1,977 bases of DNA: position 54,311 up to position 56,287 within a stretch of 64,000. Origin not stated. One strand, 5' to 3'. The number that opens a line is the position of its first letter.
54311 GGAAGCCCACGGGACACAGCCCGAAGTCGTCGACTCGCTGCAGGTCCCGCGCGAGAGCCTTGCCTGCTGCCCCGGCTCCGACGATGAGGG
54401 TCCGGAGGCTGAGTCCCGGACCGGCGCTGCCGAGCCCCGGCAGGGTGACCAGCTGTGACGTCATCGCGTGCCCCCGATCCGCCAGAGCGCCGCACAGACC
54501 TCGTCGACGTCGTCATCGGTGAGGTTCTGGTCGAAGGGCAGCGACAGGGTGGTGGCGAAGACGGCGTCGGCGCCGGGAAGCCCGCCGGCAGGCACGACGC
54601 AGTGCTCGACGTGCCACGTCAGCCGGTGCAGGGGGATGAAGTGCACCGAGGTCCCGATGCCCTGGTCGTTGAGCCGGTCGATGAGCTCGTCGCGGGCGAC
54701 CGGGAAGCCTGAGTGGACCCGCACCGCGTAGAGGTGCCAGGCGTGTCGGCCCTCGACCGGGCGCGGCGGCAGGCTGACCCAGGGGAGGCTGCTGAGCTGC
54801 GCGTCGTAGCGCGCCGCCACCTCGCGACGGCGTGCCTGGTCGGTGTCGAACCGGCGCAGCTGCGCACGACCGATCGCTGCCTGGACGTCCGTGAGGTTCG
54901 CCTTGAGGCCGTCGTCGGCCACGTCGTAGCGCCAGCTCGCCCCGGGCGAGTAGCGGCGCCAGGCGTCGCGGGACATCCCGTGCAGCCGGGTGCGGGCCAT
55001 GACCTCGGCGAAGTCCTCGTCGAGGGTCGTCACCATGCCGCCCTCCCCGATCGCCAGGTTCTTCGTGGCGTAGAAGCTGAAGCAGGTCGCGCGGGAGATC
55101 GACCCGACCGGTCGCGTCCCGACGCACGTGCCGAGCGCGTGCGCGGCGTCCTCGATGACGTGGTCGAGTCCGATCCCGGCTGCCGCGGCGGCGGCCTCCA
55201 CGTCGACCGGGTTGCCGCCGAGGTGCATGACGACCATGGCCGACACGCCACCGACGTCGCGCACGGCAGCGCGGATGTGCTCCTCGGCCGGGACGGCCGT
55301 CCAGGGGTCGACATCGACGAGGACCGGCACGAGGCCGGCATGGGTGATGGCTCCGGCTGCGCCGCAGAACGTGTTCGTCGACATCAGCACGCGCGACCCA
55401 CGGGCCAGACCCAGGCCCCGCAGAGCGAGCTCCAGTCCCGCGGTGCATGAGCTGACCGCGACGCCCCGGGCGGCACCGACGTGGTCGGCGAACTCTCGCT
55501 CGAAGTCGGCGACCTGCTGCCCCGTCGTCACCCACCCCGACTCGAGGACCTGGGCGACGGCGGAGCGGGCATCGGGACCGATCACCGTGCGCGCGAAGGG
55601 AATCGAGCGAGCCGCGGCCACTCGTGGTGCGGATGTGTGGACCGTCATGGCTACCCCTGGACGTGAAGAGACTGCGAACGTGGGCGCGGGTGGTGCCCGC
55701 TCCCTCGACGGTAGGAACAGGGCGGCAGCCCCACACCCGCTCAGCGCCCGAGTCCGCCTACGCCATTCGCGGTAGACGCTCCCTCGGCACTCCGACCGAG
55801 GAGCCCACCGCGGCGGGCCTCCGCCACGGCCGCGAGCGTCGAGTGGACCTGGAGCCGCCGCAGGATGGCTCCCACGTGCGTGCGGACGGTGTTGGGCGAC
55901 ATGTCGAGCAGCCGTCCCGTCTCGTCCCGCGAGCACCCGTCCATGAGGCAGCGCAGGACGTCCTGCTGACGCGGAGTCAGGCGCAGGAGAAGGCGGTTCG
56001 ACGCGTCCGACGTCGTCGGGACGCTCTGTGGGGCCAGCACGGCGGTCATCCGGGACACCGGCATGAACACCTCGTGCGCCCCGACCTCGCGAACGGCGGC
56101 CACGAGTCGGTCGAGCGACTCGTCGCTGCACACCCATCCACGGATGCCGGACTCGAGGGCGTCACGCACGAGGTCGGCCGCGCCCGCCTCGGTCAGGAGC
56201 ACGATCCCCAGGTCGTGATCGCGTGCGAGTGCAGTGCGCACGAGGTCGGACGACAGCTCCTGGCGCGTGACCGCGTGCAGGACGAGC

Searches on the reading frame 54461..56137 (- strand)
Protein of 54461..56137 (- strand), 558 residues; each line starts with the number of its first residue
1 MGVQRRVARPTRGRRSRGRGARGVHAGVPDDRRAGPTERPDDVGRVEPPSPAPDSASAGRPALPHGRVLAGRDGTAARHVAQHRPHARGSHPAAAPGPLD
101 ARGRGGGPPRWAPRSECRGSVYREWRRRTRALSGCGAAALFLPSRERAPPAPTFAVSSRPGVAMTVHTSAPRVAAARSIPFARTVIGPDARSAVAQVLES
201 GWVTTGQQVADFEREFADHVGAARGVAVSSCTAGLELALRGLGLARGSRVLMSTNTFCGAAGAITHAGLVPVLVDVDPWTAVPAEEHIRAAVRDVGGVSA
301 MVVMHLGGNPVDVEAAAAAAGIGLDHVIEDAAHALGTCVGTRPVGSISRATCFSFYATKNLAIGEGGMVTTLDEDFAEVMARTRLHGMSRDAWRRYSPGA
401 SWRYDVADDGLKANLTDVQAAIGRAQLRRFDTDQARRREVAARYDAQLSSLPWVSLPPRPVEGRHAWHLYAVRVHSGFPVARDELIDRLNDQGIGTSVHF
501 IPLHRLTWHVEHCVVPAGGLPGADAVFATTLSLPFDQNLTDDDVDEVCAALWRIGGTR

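Call 9: search_protein_families(library=pfam, proteins=[window:54461-56137:-], max_evalue=0.001)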
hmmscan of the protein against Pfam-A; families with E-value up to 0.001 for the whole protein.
window:54461-56137:- (558 aa): 1 family
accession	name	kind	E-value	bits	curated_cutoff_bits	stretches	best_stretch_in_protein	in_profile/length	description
PF01041.23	DegT_DnrJ_EryC1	-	5.9e-99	332.1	19.8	1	189-551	6-359/360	DegT/DnrJ/EryC1/StrS aminotransferase family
